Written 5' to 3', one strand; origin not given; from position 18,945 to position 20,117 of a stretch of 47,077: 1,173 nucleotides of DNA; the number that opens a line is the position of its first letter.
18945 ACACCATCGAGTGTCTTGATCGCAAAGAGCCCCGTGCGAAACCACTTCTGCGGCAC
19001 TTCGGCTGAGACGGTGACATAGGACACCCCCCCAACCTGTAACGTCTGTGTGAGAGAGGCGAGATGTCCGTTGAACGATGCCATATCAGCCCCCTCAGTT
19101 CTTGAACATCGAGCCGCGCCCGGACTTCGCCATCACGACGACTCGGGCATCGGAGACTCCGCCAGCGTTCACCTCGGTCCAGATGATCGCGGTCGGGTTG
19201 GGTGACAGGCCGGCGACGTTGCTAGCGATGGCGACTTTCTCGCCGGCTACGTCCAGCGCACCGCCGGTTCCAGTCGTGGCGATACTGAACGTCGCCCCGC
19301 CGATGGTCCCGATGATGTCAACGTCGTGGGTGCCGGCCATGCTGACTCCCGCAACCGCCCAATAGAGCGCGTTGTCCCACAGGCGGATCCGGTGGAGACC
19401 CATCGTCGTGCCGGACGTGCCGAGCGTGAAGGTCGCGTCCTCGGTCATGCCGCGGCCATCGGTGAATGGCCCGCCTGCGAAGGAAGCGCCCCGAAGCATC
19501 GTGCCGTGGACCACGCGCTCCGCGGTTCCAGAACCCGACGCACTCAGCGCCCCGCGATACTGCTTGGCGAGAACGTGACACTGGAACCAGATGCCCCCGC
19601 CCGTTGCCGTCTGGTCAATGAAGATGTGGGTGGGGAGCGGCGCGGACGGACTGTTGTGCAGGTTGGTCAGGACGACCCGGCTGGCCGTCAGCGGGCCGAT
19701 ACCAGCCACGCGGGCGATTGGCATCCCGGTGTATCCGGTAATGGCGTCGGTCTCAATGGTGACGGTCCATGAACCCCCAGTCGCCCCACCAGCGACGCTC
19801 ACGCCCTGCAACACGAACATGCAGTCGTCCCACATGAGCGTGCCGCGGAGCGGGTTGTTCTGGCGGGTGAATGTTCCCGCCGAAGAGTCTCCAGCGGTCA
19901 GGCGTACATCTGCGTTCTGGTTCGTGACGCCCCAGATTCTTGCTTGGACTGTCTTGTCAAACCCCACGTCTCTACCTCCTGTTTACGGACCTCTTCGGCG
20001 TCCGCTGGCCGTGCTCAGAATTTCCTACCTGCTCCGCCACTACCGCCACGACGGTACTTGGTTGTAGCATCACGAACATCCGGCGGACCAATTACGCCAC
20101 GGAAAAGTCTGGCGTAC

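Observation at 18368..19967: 'IGGATF' paralog family: four copies of a ~120-aa domain in three tandem genes between terminase and portal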

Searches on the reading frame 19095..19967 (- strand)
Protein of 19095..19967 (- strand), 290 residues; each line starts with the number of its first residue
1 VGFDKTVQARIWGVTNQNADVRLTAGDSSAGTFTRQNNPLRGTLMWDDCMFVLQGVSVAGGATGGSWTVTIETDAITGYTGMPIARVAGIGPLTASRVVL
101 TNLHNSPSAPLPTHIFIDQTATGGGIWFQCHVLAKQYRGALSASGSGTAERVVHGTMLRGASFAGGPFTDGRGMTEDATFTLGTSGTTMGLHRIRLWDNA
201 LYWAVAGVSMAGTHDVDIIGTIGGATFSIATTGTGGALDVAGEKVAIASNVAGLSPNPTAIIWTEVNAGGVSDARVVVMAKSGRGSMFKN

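Call 6: search_protein_families(library=pfam, proteins=[window:19095-19967:-], max_evalue=1)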
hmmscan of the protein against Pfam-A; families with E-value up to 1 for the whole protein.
window:19095-19967:- (290 aa): 0 families

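Call 7: search_protein_families(library=phrogs, proteins=[window:19095-19967:-], max_evalue=1)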
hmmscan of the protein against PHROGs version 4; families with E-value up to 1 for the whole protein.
window:19095-19967:- (290 aa): 0 families

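Call 17: find_homologous_proteins(query=window:19095-19967:-, max_evalue=0.01)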
Query window:19095-19967:- (290 aa): 175 proteins with E <= 0.01 among 8000 candidates; the best 120 are listed.
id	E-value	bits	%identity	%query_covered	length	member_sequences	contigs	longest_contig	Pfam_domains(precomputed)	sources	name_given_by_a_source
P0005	5.2e-155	533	100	85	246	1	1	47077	-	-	-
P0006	4.0e-146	504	77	100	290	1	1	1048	-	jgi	jgi:hypothetical protein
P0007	2.5e-143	495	78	100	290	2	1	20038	-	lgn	-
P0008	3.1e-143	495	77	100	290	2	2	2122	-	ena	-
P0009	1.1e-141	490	78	100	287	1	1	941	-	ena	-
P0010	7.7e-140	483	78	100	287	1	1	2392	-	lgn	-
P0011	9.8e-140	483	77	100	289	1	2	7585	-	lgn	-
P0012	9.3e-139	480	73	100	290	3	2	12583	-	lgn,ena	-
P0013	8.3e-138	477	73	100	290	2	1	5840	-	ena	-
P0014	4.2e-137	475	75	100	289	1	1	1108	-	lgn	-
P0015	1.2e-135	470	75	100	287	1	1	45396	-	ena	-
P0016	1.5e-135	469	73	100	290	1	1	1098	-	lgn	-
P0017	1.3e-134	466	72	100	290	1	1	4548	-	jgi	jgi:hypothetical protein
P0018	1.5e-134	466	72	100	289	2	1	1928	-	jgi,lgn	jgi:hypothetical protein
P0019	1.8e-134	466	76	100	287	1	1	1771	-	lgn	-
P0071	8.7e-115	401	63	100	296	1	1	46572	-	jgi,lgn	jgi:hypothetical protein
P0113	1.9e-104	367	60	100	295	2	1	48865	-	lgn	-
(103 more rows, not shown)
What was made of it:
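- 19095..19967 (-): Gene for the 290-aa two-domain (tandem jelly-roll) protein; GTG start with AGGAGG 8 nt upstream. More than 175 homologues of 285-307 aa cover 100 % of it (call 17).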

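Call 28: predict_structure(alignment_id=A1)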
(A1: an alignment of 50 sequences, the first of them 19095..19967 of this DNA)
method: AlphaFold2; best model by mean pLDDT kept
length: 290 residues; sequences in the alignment: 50
mean_pLDDT: 84.4   pTM: 0.84
mean pLDDT of the five models: 84.4, 82.7, 82.0, 81.4, 81.0
residues with pLDDT >= 90: 138; 70-90: 111; 50-70: 23; < 50: 18
segments of 3 or more residues with pLDDT < 50: 139-149
pLDDT, mean of each block of 10 residues (from residue 1): 73 91 89 86 88 91 81 92 95 92 95 94 88 77 41 85 55 76 86 84 91 93 90 91 94 91 89 90 59
secondary structure, 60 per line:
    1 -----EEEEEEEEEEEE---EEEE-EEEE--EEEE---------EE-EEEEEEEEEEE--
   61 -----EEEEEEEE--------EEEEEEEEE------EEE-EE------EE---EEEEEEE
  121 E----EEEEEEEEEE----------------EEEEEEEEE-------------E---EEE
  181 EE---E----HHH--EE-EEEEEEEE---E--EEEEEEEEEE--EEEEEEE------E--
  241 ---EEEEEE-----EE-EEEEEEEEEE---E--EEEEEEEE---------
elements in order: E6-17 E21-24 E26-29 E32-35 E48-58 E66-73 E82-90 E97-99 E114-121 E126-135 E152-160 E178-182 E199-206 E213-222 E225-231 E244-249 E258-267 E274-281
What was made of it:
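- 19095..19967 (-): AF2 pLDDT 84.4, pTM 0.84 (call 28).
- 19518..19553 (-): Inter-domain linker (aa 139-150); low confidence and variable. pLDDT < 50 for residues 139-149 (call 28).
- On Double jelly-roll (DJR) fold proteins: AF2 gives two beta-sandwiches, 6-135 and 152-281, with pTM 0.84 (call 28). DSSP of the model shows no helix of 4 or more residues (call 28).
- Closest known: Double jelly-roll fold families. Different: No helices follow the F strands (call 28).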

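Call 30: fold_search(model_id=the predicted structure, library=pdb)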
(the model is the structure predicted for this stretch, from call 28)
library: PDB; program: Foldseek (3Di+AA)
matches with E <= 10: 1322; with E <= 0.001: 8
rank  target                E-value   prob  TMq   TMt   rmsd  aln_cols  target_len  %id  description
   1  9lwg_A                1.0e-04  1.00  0.37  0.21   9.7       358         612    9  Zebrafish ovum lysosomal peptide:N-glycanase (released 2025-12-24)
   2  4qhb_B                1.0e-04  1.00  0.34  0.27  12.9       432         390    8  Crystal structure of a putative hydrolase (BVU_2763) from Bacteroides vulgatus ATCC 8482 at 2.44 A resolution (released 2014-06-18)
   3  7kwb_B                1.3e-04  0.97  0.26  0.21  18.9       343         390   10  Surface glycan-binding protein B from Bacteroides thetaiotaomicron (released 2021-02-17)
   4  8v38_A                4.9e-04  0.60  0.17  0.10  16.6       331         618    8  Structure of the human systemic RNAi defective transmembrane protein 1 (hSIDT1) (released 2024-06-26)
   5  3mll                  6.8e-04  0.97  0.32  0.30  10.6       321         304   10  Reduced (Cu+) peptidylglycine alpha-hydroxylating monooxygenase (PHM) with bound azide (released 2011-03-02)
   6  2gsy_Q                7.1e-04  0.28  0.15  0.11  21.7       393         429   11  The 2.6A structure of Infectious Bursal Virus Derived T=1 Particles (released 2006-07-18)
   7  2gsy_A                7.9e-04  0.21  0.14  0.11  21.6       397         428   11  The 2.6A structure of Infectious Bursal Virus Derived T=1 Particles (released 2006-07-18)
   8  2gsy_P                8.8e-04  0.25  0.15  0.11  21.7       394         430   12  The 2.6A structure of Infectious Bursal Virus Derived T=1 Particles (released 2006-07-18)
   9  1sg3_A                1.1e-03  0.82  0.23  0.21  18.0       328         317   12  Structure of allantoicase (released 2004-03-02)
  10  7y68_A                1.1e-03  0.44  0.17  0.10  16.8       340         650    6  SIDT2-pH5.5 plus miRNA (released 2023-06-21)
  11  2vvf_A                1.3e-03  0.85  0.25  0.27  10.7       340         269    7  Crystal structure of the major capsid protein P2 from Bacteriophage PM2 (released 2008-09-16)
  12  4zrx                  1.3e-03  0.82  0.21  0.12  19.1       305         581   10  Crystal structure of a putative alpha-L-fucosidase (BACOVA_04357) from Bacteroides ovatus ATCC 8483 at 1.59 A resolution (released 2015-05-27)
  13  9l8m_A                1.5e-03  0.75  0.22  0.12  16.1       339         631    8  Structure of SID-1 in complex with dsRNA (released 2026-01-21)
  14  2df7_E                1.5e-03  0.57  0.20  0.15  18.0       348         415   10  Crystal structure of infectious bursal disease virus VP2 subviral particle (released 2006-06-27)
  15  7y69_A                1.5e-03  0.44  0.17  0.10  16.6       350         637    6  ApoSIDT2-pH5.5 (released 2023-06-21)
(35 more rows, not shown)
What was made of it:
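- Closest known: Double jelly-roll fold families. Same: PNGase, PHM and PM2 P2 are among the Foldseek hits (call 30).
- Foldseek top hits include PNGase (TM 0.37), PHM (0.32), allantoicase and bicupins (call 30).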

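Call 34: fold_search(model_id=the predicted structure, library=viral)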
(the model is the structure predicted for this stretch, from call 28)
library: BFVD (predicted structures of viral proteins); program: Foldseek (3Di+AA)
matches with E <= 10: 1654; with E <= 0.001: 39
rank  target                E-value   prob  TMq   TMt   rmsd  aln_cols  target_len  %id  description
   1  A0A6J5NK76            1.8e-05  1.00  0.25  0.19  30.6       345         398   12  Uncharacterized protein [uncultured Caudovirales phage]
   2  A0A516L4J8            2.9e-05  0.99  0.24  0.19  28.8       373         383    8  (no name in the UniProt tables at hand)
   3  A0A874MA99            4.1e-05  0.99  0.22  0.22  22.6       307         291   12  Uncharacterized protein [Synechococcus phage S-SRP01]
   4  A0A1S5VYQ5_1          4.1e-05  0.96  0.20  0.07  18.1       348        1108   11  Genome polyprotein [kunsagivirus B1]
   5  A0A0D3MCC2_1          4.6e-05  0.94  0.20  0.08  23.9       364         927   10  Genome polyprotein (Fragment) [Bat picornavirus]
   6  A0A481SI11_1          6.3e-05  0.98  0.23  0.08  21.6       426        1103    8  Genome polyprotein [Parechovirus sp. QAPp32]
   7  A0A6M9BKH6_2          6.3e-05  0.69  0.16  0.05  24.3       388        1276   10  Uncharacterized protein (Fragment) [Trichosanthes kirilowii picorna-like virus]
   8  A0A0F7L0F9            7.3e-05  0.75  0.16  0.09  20.5       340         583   11  Uncharacterized protein [uncultured marine virus]
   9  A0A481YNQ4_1          7.7e-05  0.98  0.23  0.08  22.9       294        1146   10  Collagen triple helix repeat protein [Pithovirus LCDPAC02]
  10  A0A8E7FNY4            9.0e-05  0.97  0.24  0.12  20.2       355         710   11  (no name in the UniProt tables at hand)
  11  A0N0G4                1.0e-04  0.96  0.23  0.10  19.9       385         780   10  Polyprotein (Fragment) [Tomato apex necrosis virus]
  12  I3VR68                1.0e-04  0.77  0.19  0.09  21.9       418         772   11  Genome polyprotein (Fragment) [Rhinolophus affinis picornavirus 1]
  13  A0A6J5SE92            1.3e-04  0.94  0.23  0.14  26.9       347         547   12  Uncharacterized protein [uncultured Caudovirales phage]
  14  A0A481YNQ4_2          1.4e-04  0.95  0.24  0.10  14.3       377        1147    9  Collagen triple helix repeat protein [Pithovirus LCDPAC02]
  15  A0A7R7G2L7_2          1.4e-04  0.93  0.24  0.08  21.9       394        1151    9  (no name in the UniProt tables at hand)
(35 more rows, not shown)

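Call 36: search_solved_structures(query=A1, max_evalue=10)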
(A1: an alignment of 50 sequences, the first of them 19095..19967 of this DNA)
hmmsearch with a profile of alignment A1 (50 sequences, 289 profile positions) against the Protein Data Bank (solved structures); distinct sequences matched with E-value up to 10: 65 (the best 60 are shown).
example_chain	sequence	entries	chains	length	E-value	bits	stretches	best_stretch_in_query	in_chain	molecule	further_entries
6yio_H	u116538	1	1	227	0.00051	22.8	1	177-265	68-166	FAB FRAGMENT HEAVY CHAIN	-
1iqw_H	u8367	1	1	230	0.0041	19.8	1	171-270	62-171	ANTIBODY M-HFE7A, HEAVY CHAIN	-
6fab_H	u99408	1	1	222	0.0082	18.8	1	166-270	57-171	IGG1-KAPPA 36-71 FAB (HEAVY CHAIN)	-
6otc_H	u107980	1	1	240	0.013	18.2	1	178-265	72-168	sFab H3 heavy chain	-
1jfq_H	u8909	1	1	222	0.015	17.9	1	165-270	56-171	ANTIGEN-BINDING FRAGMENT OF ANTI-PHENYLARSONATE ANTIBODY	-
3sgd_H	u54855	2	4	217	0.016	17.9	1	184-270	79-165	Heavy Chain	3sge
4j8r_B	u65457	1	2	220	0.018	17.7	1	171-272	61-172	Heavy chain of POM2 Fab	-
7u9o_H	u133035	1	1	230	0.021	17.5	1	177-270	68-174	NE12 Fab heavy chain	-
9q5h_A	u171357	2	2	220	0.037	16.7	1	164-264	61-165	FabB2G1 H chain | Fab B2G1 H chain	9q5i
1wc7_B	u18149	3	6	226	0.038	16.7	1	177-270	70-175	FAB FRAGMENT OF CATALYTIC ANTIBODY 15A9, HEAVY CHAIN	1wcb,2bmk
2a6d_H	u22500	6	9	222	0.04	16.6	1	171-270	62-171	Germline antibody 36-65 Fab Heavy chain | ANTI-ARS MURINE GERMLINE MONOCLONAL ANTIBODY 36-65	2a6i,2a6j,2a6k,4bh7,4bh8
5vga_B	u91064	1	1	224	0.042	16.5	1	171-266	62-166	Fab 36-65 heavy chain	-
8vuz_A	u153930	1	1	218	0.047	16.3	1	169-270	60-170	28H6E11 Fab Heavy Chain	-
2g5b_B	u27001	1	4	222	0.052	16.2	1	184-270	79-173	6A7 Fab Heavy Chain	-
1it9_H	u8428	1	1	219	0.056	16.1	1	171-265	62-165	HUMANIZED ANTIBODY HFE7A, HEAVY CHAIN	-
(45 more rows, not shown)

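Call 38: search_dna_similar(query=window:19095-19967:-, collection=phages, mode=protein, max_evalue=1, max_rows=20)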
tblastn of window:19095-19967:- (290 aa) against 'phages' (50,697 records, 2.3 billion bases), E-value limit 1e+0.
No match.

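Call 40: find_encoding_contigs(protein=P0015, flank=6000, max_places=1)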
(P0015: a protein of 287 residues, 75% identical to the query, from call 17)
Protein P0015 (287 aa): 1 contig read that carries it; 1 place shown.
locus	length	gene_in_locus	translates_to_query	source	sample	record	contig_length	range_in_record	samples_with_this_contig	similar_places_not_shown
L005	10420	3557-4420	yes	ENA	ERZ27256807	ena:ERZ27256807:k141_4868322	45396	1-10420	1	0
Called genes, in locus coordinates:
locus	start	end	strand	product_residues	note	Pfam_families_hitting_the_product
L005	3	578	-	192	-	?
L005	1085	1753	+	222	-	-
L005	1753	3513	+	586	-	-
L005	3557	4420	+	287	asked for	-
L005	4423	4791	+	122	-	-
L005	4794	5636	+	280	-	-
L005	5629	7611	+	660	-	-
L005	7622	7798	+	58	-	-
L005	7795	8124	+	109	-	-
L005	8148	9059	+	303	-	-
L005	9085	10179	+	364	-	PF25209:Phage_capsid_4 (faint)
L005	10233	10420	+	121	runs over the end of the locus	-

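Call 41: find_encoding_contigs(protein=P0071, flank=6000, max_places=1)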
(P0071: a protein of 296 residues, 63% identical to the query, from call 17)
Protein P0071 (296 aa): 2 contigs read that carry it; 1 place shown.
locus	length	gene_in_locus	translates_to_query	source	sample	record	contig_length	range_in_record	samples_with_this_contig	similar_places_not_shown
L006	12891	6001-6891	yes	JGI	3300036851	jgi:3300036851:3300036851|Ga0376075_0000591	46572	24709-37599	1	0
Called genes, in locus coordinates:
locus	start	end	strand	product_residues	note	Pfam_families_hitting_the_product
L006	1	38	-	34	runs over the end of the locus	-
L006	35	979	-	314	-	PF13692:Glyco_trans_1_4 (faint)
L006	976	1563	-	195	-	PF05050:Methyltransf_21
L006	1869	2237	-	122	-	-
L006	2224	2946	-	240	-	-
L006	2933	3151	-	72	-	PF12844:HTH_19, PF13560:HTH_31, PF01381:HTH_3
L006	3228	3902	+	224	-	-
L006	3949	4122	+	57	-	-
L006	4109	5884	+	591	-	-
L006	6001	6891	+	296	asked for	-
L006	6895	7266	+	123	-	-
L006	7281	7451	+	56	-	-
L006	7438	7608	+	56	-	-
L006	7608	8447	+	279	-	-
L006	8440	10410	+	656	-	-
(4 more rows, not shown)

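Call 42: find_encoding_contigs(protein=P0113, flank=6000, max_places=1)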
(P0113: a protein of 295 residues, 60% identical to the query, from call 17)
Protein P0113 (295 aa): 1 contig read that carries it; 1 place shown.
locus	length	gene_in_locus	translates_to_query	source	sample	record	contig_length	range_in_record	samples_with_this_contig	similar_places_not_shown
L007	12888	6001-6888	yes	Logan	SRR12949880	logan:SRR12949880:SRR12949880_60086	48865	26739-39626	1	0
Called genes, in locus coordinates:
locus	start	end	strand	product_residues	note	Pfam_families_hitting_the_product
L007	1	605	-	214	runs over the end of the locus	PF00535:Glycos_transf_2 (weak)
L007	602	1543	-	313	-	PF13692:Glyco_trans_1_4 (weak)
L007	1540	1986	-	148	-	PF05551:zf-His_Me_endon, PF13392:HNH_3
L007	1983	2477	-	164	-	PF13578:Methyltransf_24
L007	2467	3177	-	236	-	-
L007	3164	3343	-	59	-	PF01381:HTH_3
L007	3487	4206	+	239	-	-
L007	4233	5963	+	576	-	-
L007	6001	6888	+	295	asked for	-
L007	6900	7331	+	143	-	-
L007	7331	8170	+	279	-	-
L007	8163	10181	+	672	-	-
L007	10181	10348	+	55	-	-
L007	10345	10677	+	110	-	-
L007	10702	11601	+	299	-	-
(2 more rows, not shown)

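Call 54: search_protein_representatives(alignment_id=A1)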
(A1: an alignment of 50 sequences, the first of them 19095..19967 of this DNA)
Query: 50 sequences, 289 profile positions. Proteins with E-value up to 0.001 (for the whole library): 37; up to 1e-10: 34; up to 1e-30: 18. The best 37 are listed.
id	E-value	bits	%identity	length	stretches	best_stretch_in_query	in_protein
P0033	2.6e-139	480.0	-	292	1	1-288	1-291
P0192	1.5e-94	333.1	-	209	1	1-207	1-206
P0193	8.9e-90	317.4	-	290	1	1-286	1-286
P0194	2.0e-73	263.8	-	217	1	71-289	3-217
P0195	2.2e-68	247.2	-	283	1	1-287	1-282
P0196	1.0e-67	245.0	-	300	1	1-287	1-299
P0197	2.8e-65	237.0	-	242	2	17-140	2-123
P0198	4.3e-58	213.4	-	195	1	90-289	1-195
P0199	5.7e-57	209.7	-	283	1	1-288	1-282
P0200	4.7e-53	196.9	-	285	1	1-285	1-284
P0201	4.4e-50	187.1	-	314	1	18-285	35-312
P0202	5.7e-48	180.2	-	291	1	1-286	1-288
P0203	7.3e-44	166.7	-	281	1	2-288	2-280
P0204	4.9e-43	164.0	-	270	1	1-285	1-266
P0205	5.5e-42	160.6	-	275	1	1-288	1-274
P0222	3.0e-12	63.0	-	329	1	1-288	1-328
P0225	2.4e-07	46.9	-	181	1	256-288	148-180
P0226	2.3e-05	40.4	-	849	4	97-132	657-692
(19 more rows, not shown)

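Call 55: find_related_loci(query=A1, collection=viral_contigs, flank=5000)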
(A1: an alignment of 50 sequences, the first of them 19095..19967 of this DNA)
Query A1 (290 aa) in viral_contigs; peptide patterns used: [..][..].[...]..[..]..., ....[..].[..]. (x = any residue, [..] = any of these).
109 stretches matched a pattern; 13 encode a relative of the query (tblastn E <= 1e-3); 12 distinct loci.
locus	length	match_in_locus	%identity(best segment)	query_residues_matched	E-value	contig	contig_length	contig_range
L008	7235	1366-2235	69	1-290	2e-132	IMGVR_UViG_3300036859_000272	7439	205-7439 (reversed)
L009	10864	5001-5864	67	1-290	1e-127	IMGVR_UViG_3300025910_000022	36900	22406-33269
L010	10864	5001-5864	66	1-290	2e-127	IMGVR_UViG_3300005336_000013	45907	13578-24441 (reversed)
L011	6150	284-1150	65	1-289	1e-120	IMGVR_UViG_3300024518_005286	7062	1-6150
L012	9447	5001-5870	67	1-290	6e-118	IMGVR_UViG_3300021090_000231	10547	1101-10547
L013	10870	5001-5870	63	1-289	5e-115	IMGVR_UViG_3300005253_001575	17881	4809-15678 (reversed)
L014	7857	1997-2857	49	1-290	6e-87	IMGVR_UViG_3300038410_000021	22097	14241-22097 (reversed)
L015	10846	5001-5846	52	1-290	3e-86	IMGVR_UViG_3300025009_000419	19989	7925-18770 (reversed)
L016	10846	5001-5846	52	1-290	3e-86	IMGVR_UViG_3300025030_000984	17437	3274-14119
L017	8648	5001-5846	52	1-290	3e-86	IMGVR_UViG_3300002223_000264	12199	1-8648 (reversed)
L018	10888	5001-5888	63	1-290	1e-118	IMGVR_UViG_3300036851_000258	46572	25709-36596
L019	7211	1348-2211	44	3-290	7e-70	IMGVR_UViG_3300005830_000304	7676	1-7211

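Call 56: find_related_loci(query=A1, collection=genome_contigs, flank=10000)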
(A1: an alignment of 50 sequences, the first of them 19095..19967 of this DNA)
Query A1 (290 aa) in genome_contigs; peptide patterns used: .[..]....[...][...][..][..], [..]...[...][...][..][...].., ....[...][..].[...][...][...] (x = any residue, [..] = any of these).
33 stretches matched a pattern, but none encodes a relative of the query by tblastn (E <= 1e-3).
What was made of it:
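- Tried and rejected: No relative was found, so there is no prophage and no host clue (call 56).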

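Call 66: find_encoding_contigs(protein=P0222, flank=8000, max_places=2)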
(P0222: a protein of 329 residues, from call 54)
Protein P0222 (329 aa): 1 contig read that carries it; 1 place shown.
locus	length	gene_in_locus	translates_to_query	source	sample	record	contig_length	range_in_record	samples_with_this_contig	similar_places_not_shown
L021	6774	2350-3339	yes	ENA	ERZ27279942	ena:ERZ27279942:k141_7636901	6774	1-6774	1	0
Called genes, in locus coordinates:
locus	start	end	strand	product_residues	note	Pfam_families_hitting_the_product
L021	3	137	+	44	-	?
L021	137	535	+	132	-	-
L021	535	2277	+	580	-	-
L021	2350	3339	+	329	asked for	-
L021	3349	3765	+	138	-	-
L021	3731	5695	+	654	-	-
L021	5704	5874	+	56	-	PF20106:DUF6496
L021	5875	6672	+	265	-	-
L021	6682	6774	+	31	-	?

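Call 80: search_protein_families(library=ncbifam, proteins=[window:19095-19967:-], max_evalue=0.1)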
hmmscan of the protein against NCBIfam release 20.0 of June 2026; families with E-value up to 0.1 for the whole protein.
window:19095-19967:- (290 aa): 0 families

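Call 81: search_protein_families(library=padloc, proteins=[window:19095-19967:-], max_evalue=0.1)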
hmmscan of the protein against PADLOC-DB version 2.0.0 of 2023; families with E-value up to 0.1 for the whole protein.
window:19095-19967:- (290 aa): 0 families

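Call 91: search_protein_families(library=phrogs, alignment_id=A4, max_evalue=0.01)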
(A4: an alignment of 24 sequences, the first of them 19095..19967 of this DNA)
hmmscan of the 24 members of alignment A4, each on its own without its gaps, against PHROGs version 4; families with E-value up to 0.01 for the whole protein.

A. member 1, window:19095-19967:- (290 aa): 0 families

B. families by the number of members that match (of 24 scanned): 0 families
